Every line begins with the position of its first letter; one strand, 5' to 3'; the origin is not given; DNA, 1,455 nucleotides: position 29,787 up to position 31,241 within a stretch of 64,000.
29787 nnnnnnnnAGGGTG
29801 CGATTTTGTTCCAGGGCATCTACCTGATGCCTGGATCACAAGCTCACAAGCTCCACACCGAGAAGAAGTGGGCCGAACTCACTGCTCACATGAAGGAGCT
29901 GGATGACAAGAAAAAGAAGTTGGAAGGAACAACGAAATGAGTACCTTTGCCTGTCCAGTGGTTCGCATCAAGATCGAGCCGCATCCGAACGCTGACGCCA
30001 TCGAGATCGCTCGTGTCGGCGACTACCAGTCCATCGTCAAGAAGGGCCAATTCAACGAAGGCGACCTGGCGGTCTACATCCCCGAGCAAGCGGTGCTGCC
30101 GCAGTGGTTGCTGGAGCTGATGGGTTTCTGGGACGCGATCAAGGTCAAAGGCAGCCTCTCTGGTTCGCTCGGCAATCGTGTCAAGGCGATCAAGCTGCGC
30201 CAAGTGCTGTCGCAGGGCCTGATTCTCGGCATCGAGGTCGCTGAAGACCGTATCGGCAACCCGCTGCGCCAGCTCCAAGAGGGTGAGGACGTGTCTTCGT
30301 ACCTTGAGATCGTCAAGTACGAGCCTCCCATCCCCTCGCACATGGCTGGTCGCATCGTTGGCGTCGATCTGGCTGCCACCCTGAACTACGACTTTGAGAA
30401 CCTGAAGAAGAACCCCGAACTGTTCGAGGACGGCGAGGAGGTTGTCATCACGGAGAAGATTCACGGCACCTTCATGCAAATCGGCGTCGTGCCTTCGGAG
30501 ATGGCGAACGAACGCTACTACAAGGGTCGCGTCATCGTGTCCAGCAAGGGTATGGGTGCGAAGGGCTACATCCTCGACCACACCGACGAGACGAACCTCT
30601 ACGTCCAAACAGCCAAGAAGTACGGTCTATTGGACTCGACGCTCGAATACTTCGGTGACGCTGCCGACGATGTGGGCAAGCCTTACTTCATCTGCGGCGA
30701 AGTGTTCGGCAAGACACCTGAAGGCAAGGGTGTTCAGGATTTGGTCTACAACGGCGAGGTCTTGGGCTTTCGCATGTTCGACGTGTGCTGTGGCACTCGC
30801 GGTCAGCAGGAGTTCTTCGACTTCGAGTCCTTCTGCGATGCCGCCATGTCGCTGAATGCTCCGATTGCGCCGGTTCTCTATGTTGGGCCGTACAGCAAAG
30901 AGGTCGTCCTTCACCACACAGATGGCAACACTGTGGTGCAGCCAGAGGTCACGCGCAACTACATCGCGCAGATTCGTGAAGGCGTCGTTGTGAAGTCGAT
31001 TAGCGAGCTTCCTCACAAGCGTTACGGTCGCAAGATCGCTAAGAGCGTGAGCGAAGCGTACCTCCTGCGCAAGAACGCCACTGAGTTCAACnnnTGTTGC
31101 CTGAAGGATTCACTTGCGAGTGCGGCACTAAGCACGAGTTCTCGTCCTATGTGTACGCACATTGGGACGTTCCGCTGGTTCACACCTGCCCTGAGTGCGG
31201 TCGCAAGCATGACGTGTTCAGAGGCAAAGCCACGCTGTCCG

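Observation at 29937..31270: RNA ligase fused to a tRNA-binding (Myf/EMAP-type) OB domain, followed by a coupled zinc-ribbon protein: putative tRNA-repair enzyme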

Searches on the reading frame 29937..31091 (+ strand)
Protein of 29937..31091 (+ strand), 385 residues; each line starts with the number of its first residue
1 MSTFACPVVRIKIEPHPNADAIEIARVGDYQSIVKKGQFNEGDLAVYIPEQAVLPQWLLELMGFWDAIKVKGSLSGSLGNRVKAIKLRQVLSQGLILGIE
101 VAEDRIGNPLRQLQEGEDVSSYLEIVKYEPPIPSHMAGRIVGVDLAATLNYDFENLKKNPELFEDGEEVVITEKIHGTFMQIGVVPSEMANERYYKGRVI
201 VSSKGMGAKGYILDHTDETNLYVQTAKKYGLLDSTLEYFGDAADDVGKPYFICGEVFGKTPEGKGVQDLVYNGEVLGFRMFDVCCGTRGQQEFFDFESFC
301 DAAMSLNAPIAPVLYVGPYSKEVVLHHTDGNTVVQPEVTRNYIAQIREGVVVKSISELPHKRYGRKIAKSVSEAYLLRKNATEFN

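Call 3: search_protein_families(library=pfam, proteins=[window:29937-31091:+], max_evalue=1)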
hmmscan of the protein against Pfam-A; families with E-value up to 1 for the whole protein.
window:29937-31091:+ (385 aa): 2 families
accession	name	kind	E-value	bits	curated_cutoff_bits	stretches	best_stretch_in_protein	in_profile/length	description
PF09414.15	RNA_ligase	-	4.8e-21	76.1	27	1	167-371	1-171/171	RNA ligase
PF21189.3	PHA02142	-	3.3e-15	56.7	27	1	12-97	9-90/92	PHA02142 OB-fold domain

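Call 4: search_protein_families(library=phrogs, proteins=[window:29937-31091:+], max_evalue=0.01)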
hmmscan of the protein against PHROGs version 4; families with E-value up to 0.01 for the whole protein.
window:29937-31091:+ (385 aa): 2 families
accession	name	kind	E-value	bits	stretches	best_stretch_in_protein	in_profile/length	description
phrog_968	-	DNA, RNA and nucleotide metabolism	1.3e-44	153.7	1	2-381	7-394/398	RNA ligase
phrog_548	-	DNA, RNA and nucleotide metabolism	3.2e-11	44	1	162-380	26-238/341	RNA ligase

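Call 5: search_protein_families(library=ncbifam, proteins=[window:29937-31091:+], max_evalue=1)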
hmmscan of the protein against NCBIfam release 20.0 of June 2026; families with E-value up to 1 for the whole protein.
window:29937-31091:+ (385 aa): 2 families
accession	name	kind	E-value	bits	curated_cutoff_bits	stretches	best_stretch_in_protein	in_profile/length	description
TIGR02306.1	RNA_lig_DRB0094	equivalog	3.4e-61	207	151.15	1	11-378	9-341/341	RNA ligase (ATP)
TIGR02307.1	RNA_lig_RNL2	equivalog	3.8e-05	23.4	197.15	1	150-359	10-203/326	RNA ligase, Rnl2 family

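Call 6: search_solved_structures(query=window:29937-31091:+, max_evalue=1, show_alignments=3)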
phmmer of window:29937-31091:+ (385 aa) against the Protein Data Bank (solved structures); distinct sequences matched with E-value up to 1: 9.
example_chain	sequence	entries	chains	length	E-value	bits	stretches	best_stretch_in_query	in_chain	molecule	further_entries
5cot_A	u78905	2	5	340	3.1e-13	52.8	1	12-182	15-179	Naegleria gruberi RNA ligase | RNA ligase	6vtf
6vt8_A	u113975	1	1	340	3.2e-13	52.8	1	12-182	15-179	RNA Ligase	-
6vt3_A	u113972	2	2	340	3.2e-13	52.7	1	12-182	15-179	RNA Ligase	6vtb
6vt9_A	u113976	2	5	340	3.6e-13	52.6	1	12-182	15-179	RNA ligase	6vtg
6vt1_A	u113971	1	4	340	4.2e-13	52.3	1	12-181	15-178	RNA Ligase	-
6vt4_A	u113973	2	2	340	4.8e-13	52.2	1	12-182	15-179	RNA Ligase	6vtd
5cou_A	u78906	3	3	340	1.7e-12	50.3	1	12-180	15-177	Naegleria gruberi RNA ligase | RNA ligase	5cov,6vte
6vt0_A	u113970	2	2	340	1.7e-12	50.3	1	12-180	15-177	RNA Ligase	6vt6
6vt5_A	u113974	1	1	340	2e-12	50.1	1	12-182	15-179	RNA Ligase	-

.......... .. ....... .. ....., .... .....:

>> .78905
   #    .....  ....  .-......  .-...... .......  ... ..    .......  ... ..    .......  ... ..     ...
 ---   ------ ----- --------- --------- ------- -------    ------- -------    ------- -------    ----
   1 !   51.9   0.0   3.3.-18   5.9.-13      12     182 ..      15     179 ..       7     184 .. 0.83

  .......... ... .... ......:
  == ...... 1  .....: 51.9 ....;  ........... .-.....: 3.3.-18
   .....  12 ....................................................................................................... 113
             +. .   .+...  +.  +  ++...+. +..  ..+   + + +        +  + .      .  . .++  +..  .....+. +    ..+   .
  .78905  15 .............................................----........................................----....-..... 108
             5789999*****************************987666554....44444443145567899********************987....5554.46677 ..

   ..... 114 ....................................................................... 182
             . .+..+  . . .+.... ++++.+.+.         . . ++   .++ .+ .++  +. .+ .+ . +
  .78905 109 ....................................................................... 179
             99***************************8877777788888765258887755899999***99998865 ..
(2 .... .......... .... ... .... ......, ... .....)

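Call 9: search_dna_similar(query=window:29937-31091:+, collection=phages, mode=protein, max_rows=40, rows=spread)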
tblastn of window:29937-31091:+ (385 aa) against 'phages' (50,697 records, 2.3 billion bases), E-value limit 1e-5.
Records with a match: 366; places in all: 366; records where one place covers at least 80% of the query: 39.
Best place of each record, by identity: <60% 366.
By first word of the organism name: Pseudomonas 142; Mycobacterium 101; Aeromonas 41; Caulobacter 8; Erwinia 8; Sinorhizobium 7; Microbacterium 6; Gordonia 6; uncultured 5; Brevundimonas 5; and 18 more.
By host as written in the record: Mycobacterium smegmatis mc2 155 74; Pseudomonas aeruginosa 55; Pseudomonas aeruginosa PAO1 25; - 20; Aeromonas salmonicida 13; Mycobacterium smegmatis mc#155 11; Aeromonas hydrophila BIOTECH 10089 11; Pseudomonas aeruginosa PAK 10; and 74 more.
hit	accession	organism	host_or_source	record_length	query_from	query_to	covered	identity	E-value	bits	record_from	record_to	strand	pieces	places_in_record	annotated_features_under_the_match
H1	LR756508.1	uncultured phage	metagenomic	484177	1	383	99%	37.6%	1e-59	214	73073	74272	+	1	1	record has no annotation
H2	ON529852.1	Brevundimonas phage vB_BpoS-Kabachok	Brevundimonas pondensis LVF1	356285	1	384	100%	33.8%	8e-53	194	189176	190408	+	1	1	RNA ligase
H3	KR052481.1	Sinorhizobium phage phiM19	Sinorhizobium meliloti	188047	19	379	94%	25.3%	8e-12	73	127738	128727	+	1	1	2'-5' RNA ligase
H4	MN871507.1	Aeromonas phage asfd_1h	Aeromonas salmonicida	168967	13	378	95%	24.5%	8e-7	57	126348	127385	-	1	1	record has no annotation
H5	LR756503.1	uncultured phage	metagenomic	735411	17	358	89%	24.2%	5e-14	80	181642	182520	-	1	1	record has no annotation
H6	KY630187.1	Serratia phage BF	Serratia marcescens UCC2017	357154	13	312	78%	24.6%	1e-9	66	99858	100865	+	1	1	RNA ligase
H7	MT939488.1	Erwinia phage pEa_SNUABM_50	Erwinia amylovora SNUABM_01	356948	13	312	78%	24.1%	2e-9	66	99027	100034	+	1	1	putative RNA ligase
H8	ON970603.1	Microbacterium phage Yuma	Microbacterium foliorum NRRL B-24224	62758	12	267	66%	26.5%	7e-6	54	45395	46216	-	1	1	79: RNA ligase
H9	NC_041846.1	Mycobacterium phage Bask21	Mycobacterium smegmatis mc2 155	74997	75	267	50%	29.0%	8e-7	57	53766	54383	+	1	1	91: RNA ligase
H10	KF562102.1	Mycobacterium phage PhatBacter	Mycobacterium smegmatis mc2 155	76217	75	267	50%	29.0%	9e-7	57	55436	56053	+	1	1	95: RNA ligase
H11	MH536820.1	Mycobacterium phage Glexan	Mycobacterium smegmatis mc2155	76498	75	267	50%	29.0%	9e-7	57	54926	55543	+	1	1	90: RNA ligase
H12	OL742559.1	Mycobacterium phage GoldenSpark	Mycobacterium smegmatis mc2 155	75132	75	267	50%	29.0%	1e-6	57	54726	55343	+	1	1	95: RNA ligase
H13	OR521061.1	Mycobacterium phage Saints25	Mycobacterium smegmatis mc2 155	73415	75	267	50%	29.0%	1e-6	57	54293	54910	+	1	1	90: RNA ligase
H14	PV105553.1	Mycobacterium phage Palpatine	Mycobacterium smegmatis mc#155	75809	75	267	50%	28.5%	1e-6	57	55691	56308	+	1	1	93: RNA ligase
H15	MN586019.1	Mycobacterium phage Stark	Mycobacterium smegmatis mc#155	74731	75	267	50%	28.5%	1e-6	57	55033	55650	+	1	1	93: RNA ligase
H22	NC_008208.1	Aeromonas phage 25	Aeromonas salmonicida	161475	13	130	31%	37.3%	2e-7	59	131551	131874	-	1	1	RNA ligase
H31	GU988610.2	Pseudomonas phage JG004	Pseudomonas aeruginosa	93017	8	131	32%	35.4%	2e-11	72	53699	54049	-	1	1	Putative RNA ligase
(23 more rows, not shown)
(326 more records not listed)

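Call 10: get_annotated_region(hit=H2, flank=5000)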
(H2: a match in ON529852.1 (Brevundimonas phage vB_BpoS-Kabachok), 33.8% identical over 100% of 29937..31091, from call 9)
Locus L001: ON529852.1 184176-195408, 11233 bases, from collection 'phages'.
description: Brevundimonas phage vB_BpoS-Kabachok, complete genome.
organism: Brevundimonas phage vB_BpoS-Kabachok (NCBI taxid 2948600)
taxonomy: Viruses; Duplodnaviria; Heunggongvirae; Uroviricota; Caudoviricetes; Dolichocephalovirinae
host: Brevundimonas pondensis LVF1; source: sewage; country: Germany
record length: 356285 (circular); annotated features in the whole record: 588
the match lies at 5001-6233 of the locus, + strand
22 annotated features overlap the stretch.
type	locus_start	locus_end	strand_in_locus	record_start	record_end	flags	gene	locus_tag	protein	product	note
CDS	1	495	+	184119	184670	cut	-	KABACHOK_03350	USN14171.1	hypothetical protein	-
CDS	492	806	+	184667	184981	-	-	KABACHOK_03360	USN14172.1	hypothetical protein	-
CDS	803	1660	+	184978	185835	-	-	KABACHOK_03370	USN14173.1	hypothetical protein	-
CDS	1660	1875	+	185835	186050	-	-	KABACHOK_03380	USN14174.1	hypothetical protein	-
CDS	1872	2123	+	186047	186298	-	-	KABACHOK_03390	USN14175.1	hypothetical protein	-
CDS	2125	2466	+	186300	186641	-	-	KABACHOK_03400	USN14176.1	hypothetical protein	-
CDS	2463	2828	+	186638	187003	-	-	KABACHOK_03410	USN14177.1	hypothetical protein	-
CDS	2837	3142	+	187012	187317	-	-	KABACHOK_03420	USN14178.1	hypothetical protein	-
CDS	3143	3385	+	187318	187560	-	-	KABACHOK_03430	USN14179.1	hypothetical protein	-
CDS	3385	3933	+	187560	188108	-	-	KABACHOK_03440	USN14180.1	hypothetical protein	-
CDS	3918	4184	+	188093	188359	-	-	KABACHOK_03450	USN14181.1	hypothetical protein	-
CDS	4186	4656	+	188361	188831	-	-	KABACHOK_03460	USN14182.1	hypothetical protein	-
CDS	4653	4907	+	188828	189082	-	-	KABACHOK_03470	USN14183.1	hypothetical protein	-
CDS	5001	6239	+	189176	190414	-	-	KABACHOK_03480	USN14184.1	RNA ligase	-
CDS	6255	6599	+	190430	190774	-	-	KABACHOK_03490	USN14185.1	hypothetical protein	-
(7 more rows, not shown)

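Call 11: get_annotated_region(hit=H1, flank=5000)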
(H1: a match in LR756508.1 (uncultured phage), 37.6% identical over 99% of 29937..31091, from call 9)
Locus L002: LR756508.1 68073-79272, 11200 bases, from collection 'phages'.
description: uncultured phage genome assembly, chromosome: 1.
organism: uncultured phage (NCBI taxid 278008)
taxonomy: Viruses; environmental samples
host: -; source: metagenomic; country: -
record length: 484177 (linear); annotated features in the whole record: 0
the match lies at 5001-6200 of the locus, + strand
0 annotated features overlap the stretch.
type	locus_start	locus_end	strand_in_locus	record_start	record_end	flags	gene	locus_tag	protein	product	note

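Call 20: find_homologous_proteins(query=window:29937-31091:+, max_evalue=0.001)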
Query window:29937-31091:+ (385 aa): 5239 proteins with E <= 0.001 among 8000 candidates; the best 120 are listed.
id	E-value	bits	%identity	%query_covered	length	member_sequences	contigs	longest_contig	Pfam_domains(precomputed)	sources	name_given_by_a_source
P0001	7.1e-255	863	99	100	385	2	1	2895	PF09414.16,PF21189.4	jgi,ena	-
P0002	1.6e-228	776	88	100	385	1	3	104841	PF09414.16,PF21189.4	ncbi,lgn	-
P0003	3.9e-224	762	87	100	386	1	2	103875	PF09414.16,PF21189.4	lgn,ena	-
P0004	7.6e-222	754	85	100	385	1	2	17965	PF09414.16,PF21189.4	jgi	jgi:RNA ligase (TIGR02306 family)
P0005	5.1e-221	752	85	100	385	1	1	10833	PF09414.16,PF21189.4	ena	-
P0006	4.7e-220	748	84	100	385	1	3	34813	PF09414.16,PF21189.4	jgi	-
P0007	1.7e-219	747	84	100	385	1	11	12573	PF09414.16,PF21189.4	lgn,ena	-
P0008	2.2e-218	743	84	100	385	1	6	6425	PF09414.16,PF21189.4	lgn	-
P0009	4.5e-202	689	79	100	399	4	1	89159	PF09414.16,PF21189.4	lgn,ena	-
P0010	4.5e-189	646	74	100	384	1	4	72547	PF09414.16,PF21189.4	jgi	jgi:RNA ligase (TIGR02306 family)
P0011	2.3e-182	624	72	100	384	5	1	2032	PF09414.16,PF21189.4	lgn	-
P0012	6.4e-175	600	69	100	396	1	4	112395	PF09414.16,PF21189.4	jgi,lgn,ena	-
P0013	4.5e-174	597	70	100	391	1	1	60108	PF09414.16,PF21189.4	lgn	-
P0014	9.4e-172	589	69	100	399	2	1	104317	PF09414.16,PF21189.4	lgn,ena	-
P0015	2.7e-171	588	65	100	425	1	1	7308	PF09414.16,PF21189.4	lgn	-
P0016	7.0e-169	580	69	100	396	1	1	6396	PF09414.16,PF21189.4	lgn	-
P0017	4.2e-168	577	67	100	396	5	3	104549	PF09414.16,PF21189.4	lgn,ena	-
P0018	4.9e-168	577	67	100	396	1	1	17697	PF09414.16,PF21189.4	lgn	-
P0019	1.9e-167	575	66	100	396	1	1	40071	PF09414.16,PF21189.4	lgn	-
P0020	1.6e-166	572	66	100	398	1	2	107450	PF09414.16,PF21189.4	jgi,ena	jgi:RNA ligase (TIGR02306 family)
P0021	2.5e-166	572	66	100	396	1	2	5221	PF09414.16,PF21189.4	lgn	-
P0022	5.3e-166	570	67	100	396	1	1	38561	PF09414.16,PF21189.4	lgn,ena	-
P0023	7.0e-166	570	68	100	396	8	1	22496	PF09414.16,PF21189.4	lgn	-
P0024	7.3e-166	570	67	100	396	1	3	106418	PF09414.16,PF21189.4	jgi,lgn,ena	-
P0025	2.0e-165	569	66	100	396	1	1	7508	PF09414.16,PF21189.4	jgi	-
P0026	2.3e-165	568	66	100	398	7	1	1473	PF09414.16,PF21189.4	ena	-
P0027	1.8e-163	562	66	100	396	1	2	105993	PF09414.16,PF21189.4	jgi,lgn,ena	-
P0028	1.0e-161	556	63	100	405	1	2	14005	PF09414.16,PF21189.4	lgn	-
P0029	3.5e-159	548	64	100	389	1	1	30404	PF09414.16,PF21189.4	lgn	-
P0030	6.0e-158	544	65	100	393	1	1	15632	PF09414.16,PF21189.4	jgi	jgi:RNA ligase (TIGR02306 family)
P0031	1.2e-157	543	65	100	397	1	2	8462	PF09414.16,PF21189.4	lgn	-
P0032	2.8e-157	542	65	100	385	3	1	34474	PF09414.16,PF21189.4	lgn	-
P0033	3.6e-156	538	62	100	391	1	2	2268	PF09414.16,PF21189.4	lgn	-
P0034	2.4e-155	535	63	100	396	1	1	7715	PF09414.16,PF21189.4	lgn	-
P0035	4.4e-155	535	63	100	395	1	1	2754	PF09414.16,PF21189.4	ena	-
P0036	2.0e-154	532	65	100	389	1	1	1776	PF09414.16,PF21189.4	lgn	-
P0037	9.4e-154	530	64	100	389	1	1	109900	PF09414.16,PF21189.4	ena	-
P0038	1.7e-153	529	64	100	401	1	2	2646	PF09414.16,PF21189.4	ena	-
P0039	2.4e-153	529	64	100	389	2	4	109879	PF09414.16,PF21189.4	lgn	-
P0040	9.2e-153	527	63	100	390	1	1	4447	PF09414.16,PF21189.4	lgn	-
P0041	1.4e-151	523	63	100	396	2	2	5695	PF09414.16,PF21189.4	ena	-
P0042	2.6e-151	522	63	100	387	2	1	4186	PF09414.16,PF21189.4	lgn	-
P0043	3.6e-151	522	63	100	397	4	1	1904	PF09414.16,PF21189.4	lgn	-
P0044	7.9e-151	521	62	100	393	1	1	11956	PF09414.16,PF21189.4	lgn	-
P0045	9.5e-151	520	62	100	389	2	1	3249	PF09414.16,PF21189.4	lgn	-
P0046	1.0e-150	520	62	100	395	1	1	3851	PF09414.16,PF21189.4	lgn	-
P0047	6.0e-150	518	61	100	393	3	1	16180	PF09414.16,PF21189.4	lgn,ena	-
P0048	1.5e-149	516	63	100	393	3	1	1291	PF09414.16,PF21189.4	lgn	-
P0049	2.1e-149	516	63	100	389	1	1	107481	PF09414.16,PF21189.4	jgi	jgi:RNA ligase (TIGR02306 family)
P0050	6.8e-148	511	60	100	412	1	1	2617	PF09414.16,PF21189.4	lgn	-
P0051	7.0e-148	511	63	100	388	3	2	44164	PF09414.16,PF21189.4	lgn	-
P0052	8.1e-148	511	62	100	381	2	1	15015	PF09414.16,PF21189.4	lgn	-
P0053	1.4e-147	510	60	100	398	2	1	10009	PF09414.16,PF21189.4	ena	-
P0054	1.7e-147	510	60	100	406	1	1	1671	PF09414.16,PF21189.4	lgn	-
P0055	1.9e-147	509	61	100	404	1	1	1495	PF09414.16,PF21189.4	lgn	-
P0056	1.9e-147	509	62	100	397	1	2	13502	PF09414.16,PF21189.4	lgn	-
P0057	2.0e-147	509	57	100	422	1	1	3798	PF09414.16,PF21189.4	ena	-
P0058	3.1e-147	509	60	100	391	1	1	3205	PF09414.16,PF21189.4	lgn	-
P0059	5.5e-147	508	61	100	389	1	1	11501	PF09414.16,PF21189.4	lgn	-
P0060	7.0e-147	508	61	100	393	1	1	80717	PF09414.16,PF21189.4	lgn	-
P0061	8.0e-147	507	62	100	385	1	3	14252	PF09414.16,PF21189.4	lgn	-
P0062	1.1e-146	507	61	100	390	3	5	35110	PF09414.16,PF21189.4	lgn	-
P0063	2.0e-146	506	61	100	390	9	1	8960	PF09414.16,PF21189.4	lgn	-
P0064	3.0e-146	505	61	100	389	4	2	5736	PF09414.16,PF01588.27,PF21189.4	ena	-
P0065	6.0e-146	504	62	100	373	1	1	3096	PF09414.16,PF21189.4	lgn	-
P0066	2.8e-145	502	60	100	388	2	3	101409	PF09414.16,PF21189.4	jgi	jgi:RNA ligase (TIGR02306 family)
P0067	3.8e-145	502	60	100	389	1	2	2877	PF09414.16,PF01588.27,PF21189.4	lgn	-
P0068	4.2e-145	502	59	100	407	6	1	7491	PF09414.16,PF21189.4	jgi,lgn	-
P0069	8.4e-145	501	62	100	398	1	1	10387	PF09414.16,PF21189.4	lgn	-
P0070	3.1e-144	499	60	100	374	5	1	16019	PF09414.16,PF21189.4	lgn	-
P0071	7.7e-144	498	61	100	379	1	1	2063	PF09414.16,PF21189.4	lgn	-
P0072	8.7e-144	497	60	100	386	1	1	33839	PF09414.16,PF21189.4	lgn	-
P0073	1.0e-143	497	60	100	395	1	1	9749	PF09414.16,PF21189.4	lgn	-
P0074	1.5e-143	497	59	100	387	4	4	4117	PF09414.16,PF21189.4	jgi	jgi:RNA ligase (TIGR02306 family)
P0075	1.8e-143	496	61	100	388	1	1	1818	PF09414.16,PF21189.4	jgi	jgi:RNA ligase (TIGR02306 family)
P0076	4.2e-143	495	60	100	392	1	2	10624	PF09414.16,PF21189.4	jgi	jgi:RNA ligase (TIGR02306 family)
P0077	6.0e-143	495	59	100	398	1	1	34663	PF09414.16,PF21189.4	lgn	-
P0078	9.9e-143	494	60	100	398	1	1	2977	PF09414.16,PF21189.4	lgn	-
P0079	9.2e-142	491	57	100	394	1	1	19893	PF09414.16,PF21189.4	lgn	-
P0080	1.9e-141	490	59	100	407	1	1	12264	PF09414.16,PF21189.4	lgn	-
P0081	2.3e-141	489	60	100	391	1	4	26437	PF09414.16,PF21189.4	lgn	-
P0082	2.6e-141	489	61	100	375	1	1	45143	PF09414.16,PF21189.4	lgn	-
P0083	3.1e-141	489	60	100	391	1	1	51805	PF09414.16,PF21189.4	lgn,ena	-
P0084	4.9e-141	488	59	100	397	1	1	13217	PF09414.16,PF21189.4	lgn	-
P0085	1.3e-140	487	58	100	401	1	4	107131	PF09414.16,PF21189.4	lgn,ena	-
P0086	2.2e-140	486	55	100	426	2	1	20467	PF09414.16,PF21189.4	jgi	jgi:RNA ligase (TIGR02306 family)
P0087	3.2e-140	486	57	100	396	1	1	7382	PF09414.16,PF21189.4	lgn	-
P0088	3.3e-140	486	61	100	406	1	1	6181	PF09414.16,PF21189.4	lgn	-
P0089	3.8e-140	485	60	100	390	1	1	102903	PF09414.16,PF21189.4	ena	-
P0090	1.2e-139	484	58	100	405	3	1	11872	PF09414.16,PF21189.4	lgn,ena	-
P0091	1.4e-139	483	61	99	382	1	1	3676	PF09414.16,PF21189.4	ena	-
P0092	4.5e-139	482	59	100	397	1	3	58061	PF09414.16,PF21189.4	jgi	jgi:RNA ligase (TIGR02306 family)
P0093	9.2e-139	481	55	100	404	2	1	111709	PF09414.16,PF21189.4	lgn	-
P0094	1.6e-138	480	60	100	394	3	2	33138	PF09414.16,PF21189.4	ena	-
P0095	1.6e-138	480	61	100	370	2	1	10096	PF09414.16,PF21189.4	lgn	-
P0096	1.6e-138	480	60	99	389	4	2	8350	PF09414.16,PF21189.4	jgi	jgi:RNA ligase (TIGR02306 family)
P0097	4.9e-138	478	58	100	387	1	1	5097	PF09414.16,PF21189.4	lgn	-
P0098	5.1e-138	478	59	100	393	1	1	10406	PF09414.16,PF21189.4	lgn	-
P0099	3.5e-137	476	58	100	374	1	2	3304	PF09414.16,PF21189.4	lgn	-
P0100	6.4e-137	475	57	100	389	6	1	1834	PF09414.16,PF21189.4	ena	-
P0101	1.3e-136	474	55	100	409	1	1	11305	PF09414.16,PF21189.4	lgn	-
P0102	1.4e-136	474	58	100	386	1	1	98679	PF09414.16,PF21189.4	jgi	-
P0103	1.9e-136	473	56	100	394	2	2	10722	PF09414.16,PF21189.4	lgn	-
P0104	2.1e-136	473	55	100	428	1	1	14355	PF09414.16,PF21189.4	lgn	-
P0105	2.6e-136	473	58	100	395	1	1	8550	PF09414.16,PF21189.4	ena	-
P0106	5.7e-136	472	57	99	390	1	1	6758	PF09414.16,PF21189.4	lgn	-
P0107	9.0e-136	471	58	100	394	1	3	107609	PF09414.16,PF21189.4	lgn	-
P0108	3.9e-135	469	57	100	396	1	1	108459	PF09414.16,PF21189.4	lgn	-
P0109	6.9e-135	468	55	100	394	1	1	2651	PF09414.16,PF21189.4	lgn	-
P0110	1.1e-134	467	56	100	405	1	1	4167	PF09414.16,PF21189.4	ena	-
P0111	1.2e-134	467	57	100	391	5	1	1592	PF09414.16,PF21189.4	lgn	-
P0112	1.3e-134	467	57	100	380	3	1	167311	PF09414.16,PF21189.4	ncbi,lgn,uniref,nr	ncbi:hypothetical protein WS89_03965 [Burkholderia sp. MSMB1072]|uniref:RNA ligase (ATP) n=1 Tax=Bur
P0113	1.4e-134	467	57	100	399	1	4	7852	PF09414.16,PF21189.4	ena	-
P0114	3.6e-134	466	57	100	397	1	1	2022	PF09414.16,PF21189.4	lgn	-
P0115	3.2e-133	463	59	100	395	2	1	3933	PF09414.16,PF21189.4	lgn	-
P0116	7.0e-133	461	58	100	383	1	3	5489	PF09414.16,PF21189.4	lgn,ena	-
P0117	1.3e-132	461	57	100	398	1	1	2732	PF09414.16,PF21189.4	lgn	-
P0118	4.2e-132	459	57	100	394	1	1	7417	PF09414.16,PF21189.4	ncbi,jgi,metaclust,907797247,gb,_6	metaclust:\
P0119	1.4e-131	457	56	100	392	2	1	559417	PF09414.16,PF21189.4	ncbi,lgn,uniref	ncbi:RNA ligase (ATP) [Methyloversatilis sp.]|uniref:RNA ligase (ATP) n=1 Tax=Methyloversatilis sp. 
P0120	1.8e-131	457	56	100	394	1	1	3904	PF09414.16,PF21189.4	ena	-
